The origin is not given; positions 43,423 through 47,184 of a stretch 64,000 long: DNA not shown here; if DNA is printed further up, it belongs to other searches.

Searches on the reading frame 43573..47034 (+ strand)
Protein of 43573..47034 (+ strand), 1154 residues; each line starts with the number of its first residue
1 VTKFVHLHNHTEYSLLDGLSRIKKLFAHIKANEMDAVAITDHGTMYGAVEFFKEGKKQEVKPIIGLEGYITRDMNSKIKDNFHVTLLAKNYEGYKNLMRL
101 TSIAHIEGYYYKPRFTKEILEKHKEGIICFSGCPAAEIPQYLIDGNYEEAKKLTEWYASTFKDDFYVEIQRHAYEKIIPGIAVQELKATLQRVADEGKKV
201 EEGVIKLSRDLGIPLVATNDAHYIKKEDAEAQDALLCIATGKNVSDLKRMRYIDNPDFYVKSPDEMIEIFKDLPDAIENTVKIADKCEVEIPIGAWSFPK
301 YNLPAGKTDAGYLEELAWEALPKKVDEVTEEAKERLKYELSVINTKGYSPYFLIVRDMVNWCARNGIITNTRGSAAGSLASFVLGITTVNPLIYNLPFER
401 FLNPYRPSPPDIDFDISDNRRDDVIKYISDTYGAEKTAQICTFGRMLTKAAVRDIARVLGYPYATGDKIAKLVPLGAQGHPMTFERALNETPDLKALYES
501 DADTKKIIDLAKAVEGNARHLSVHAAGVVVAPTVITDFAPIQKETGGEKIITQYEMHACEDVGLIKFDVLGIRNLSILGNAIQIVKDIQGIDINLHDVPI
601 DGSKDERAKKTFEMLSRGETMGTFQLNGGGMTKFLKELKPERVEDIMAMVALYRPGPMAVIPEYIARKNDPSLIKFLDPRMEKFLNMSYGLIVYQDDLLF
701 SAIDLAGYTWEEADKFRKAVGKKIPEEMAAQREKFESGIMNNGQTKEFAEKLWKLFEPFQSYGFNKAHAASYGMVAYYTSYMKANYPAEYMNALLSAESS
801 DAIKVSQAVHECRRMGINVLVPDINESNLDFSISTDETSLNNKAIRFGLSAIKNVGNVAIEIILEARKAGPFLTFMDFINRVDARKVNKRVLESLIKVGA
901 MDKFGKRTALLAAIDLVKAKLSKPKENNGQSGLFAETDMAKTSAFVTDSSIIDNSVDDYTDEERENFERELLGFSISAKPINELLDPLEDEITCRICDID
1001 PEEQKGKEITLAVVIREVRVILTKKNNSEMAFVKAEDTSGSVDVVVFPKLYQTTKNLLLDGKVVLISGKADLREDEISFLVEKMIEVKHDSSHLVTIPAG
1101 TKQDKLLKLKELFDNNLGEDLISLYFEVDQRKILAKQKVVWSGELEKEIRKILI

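Call 34: search_protein_families(library=pfam, proteins=[window:43573-47034:+], max_evalue=0.00001)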
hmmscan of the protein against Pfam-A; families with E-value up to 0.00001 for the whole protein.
window:43573-47034:+ (1154 aa): 5 families
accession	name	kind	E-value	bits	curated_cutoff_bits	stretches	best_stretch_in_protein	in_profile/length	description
PF07733.18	DNA_pol3_alpha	-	7.8e-92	308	23.9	1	312-571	2-260/260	Bacterial DNA polymerase III alpha NTPase domain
PF02811.25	PHP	-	7.1e-55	186.2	26.4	1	6-172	1-164/164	PHP domain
PF17657.6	DNA_pol3_finger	-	2.9e-44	150.8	22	1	574-743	1-166/166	Bacterial DNA polymerase III alpha subunit finger domain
PF14579.12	HHH_6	-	8.6e-29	100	25.6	1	816-907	1-87/90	Helix-hairpin-helix motif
PF01336.31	tRNA_anti-codon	-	9.8e-10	38.7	27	1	1010-1085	2-73/75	OB-fold nucleic acid binding domain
